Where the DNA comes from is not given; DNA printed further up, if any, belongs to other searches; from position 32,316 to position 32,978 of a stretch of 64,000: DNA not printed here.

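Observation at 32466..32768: VirB9 fused to a C-terminal SPOR-like peptidoglycan-binding domain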

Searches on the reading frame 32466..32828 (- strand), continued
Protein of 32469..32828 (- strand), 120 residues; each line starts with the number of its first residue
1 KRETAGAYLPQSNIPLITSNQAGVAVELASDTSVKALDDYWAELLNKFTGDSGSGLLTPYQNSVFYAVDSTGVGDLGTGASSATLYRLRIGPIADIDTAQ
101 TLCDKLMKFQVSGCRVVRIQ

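Call 26: fold_search(model_id=the predicted structure, library=pdb)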
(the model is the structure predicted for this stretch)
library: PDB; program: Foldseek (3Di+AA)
matches with E <= 10: 783; with E <= 0.001: 2
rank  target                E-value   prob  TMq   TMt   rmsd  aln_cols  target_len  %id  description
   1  6i09_A                8.7e-04  1.00  0.51  0.75   2.9        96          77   19  Crystal structure of RlpA SPOR domain from Pseudomonas aeruginosa in complex with denuded glycan obtained by soaking (released 2019-11-13)
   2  6i05                  8.7e-04  1.00  0.49  0.73   5.2        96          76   18  Crystal structure of RlpA SPOR domain from Pseudomonas aeruginosa (released 2019-11-13)
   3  4lbh                  6.1e-03  0.93  0.34  0.41   7.9       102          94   15  5-chloro-2-hydroxyhydroquinone dehydrochlorinase (TftG) from Burkholderia phenoliruptrix AC1100: Apo-form (released 2013-08-28)
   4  4v8a_CF               2.7e-02  0.80  0.37  0.42   6.7       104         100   16  The structure of thermorubin in complex with the 70S ribosome from Thermus thermophilus. (released 2014-07-09)
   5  1qjh                  2.7e-02  0.69  0.35  0.41   6.1        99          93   16  Protein Aggregation and Alzheimer's Disease: Crystallographic Analysis of the Phenomenon. Engineered version of the ribo (released 2000-06-29)
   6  5o5j_F                3.5e-02  0.60  0.32  0.37   7.0       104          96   15  Structure of the 30S small ribosomal subunit from Mycobacterium smegmatis (released 2017-07-12)
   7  9fia_B6               4.9e-02  0.30  0.25  0.26   8.4       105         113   14  SSU(body) structure derived from the SSU sample of the mitoribosome from T. gondii. (released 2024-12-11)
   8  4v8i_CF               5.2e-02  0.47  0.33  0.37   6.7       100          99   19  Crystal structure of YfiA bound to the 70S ribosome. (released 2014-07-09)
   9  2f8m_B                5.5e-02  0.21  0.28  0.18   8.5       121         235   11  Ribose 5-phosphate isomerase from Plasmodium falciparum (released 2005-12-27)
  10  1ris                  6.3e-02  0.69  0.38  0.45   7.3       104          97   16  CRYSTAL STRUCTURE OF THE RIBOSOMAL PROTEIN S6 FROM THERMUS THERMOPHILUS (released 1994-09-30)
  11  4blg_B                7.3e-02  0.57  0.36  0.36   6.7       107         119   18  Crystal structure of MHV-68 Latency-associated nuclear antigen (LANA) C-terminal DNA binding domain (released 2013-10-30)
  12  7c50                  7.8e-02  0.51  0.35  0.25   7.5       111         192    7  Crystal structure of a Simpl-like protein from Campylobacter jejuni (selenomethionine-incorporated protein) (released 2020-08-19)
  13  2yq1_B                8.3e-02  0.63  0.37  0.36   7.3       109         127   15  MHV-68 LANA (ORF73) C-terminal domain: triclinic crystal form (released 2013-11-13)
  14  2ril                  8.9e-02  0.35  0.30  0.36   7.8       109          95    7  Crystal structure of a putative monooxygenase (YP_001095275.1) from Shewanella loihica PV-4 at 1.26 A resolution (released 2007-10-23)
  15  2bxj_A                9.5e-02  0.57  0.37  0.43   7.0       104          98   13  Double Mutant of the Ribosomal Protein S6 (released 2005-10-26)
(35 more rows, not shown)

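Call 39: find_encoding_contigs(protein=P0197, flank=8000, max_places=2)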
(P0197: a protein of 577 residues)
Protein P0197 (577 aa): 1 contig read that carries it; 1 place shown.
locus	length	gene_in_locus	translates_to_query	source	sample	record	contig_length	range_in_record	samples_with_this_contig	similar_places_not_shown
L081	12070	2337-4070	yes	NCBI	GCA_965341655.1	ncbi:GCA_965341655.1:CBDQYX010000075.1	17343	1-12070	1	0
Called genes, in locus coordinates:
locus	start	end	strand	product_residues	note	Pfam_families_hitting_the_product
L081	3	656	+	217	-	?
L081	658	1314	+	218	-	PF04335:VirB8 (weak)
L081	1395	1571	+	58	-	-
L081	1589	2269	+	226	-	PF04335:VirB8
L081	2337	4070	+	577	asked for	PF03524:CagX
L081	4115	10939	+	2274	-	PF12396:DUF3659 (faint), PF21784:Bflower (faint), PF21785:Bflower_2, PF03743:TrbI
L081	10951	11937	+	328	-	PF00437:T2SSE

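Call 40: find_encoding_contigs(protein=P0216, flank=6000, max_places=2)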
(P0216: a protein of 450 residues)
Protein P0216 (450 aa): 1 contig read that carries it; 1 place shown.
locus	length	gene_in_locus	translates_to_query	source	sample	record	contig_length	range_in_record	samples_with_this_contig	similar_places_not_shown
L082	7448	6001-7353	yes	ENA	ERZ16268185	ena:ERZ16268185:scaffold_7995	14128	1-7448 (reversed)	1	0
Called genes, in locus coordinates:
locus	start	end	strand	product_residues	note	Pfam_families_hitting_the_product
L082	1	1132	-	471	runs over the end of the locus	-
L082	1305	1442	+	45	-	PF00468:Ribosomal_L34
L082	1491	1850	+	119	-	PF00825:Ribonuclease_P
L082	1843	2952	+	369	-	PF02096:60KD_IMP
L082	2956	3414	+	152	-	PF01424:R3H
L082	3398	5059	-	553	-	PF03816:LytR_cpsA_psr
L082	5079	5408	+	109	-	PF01726:LexA_DNA_bind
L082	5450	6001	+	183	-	-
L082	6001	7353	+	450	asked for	-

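Call 56: search_protein_families(library=pfam, alignment_id=A1, max_evalue=0.01)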
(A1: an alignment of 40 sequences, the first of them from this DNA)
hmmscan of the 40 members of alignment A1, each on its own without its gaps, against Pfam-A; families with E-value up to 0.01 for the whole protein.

A. member 1, seq(120 aa): 1 family
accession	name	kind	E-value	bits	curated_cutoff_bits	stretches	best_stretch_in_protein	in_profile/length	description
PF05036.18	SPOR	-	1.2e-05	26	21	1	83-114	41-73/76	SPOR domain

B. families by the number of members that match (of 40 scanned): 1 family
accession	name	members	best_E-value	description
PF05036.18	SPOR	40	8.3e-08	SPOR domain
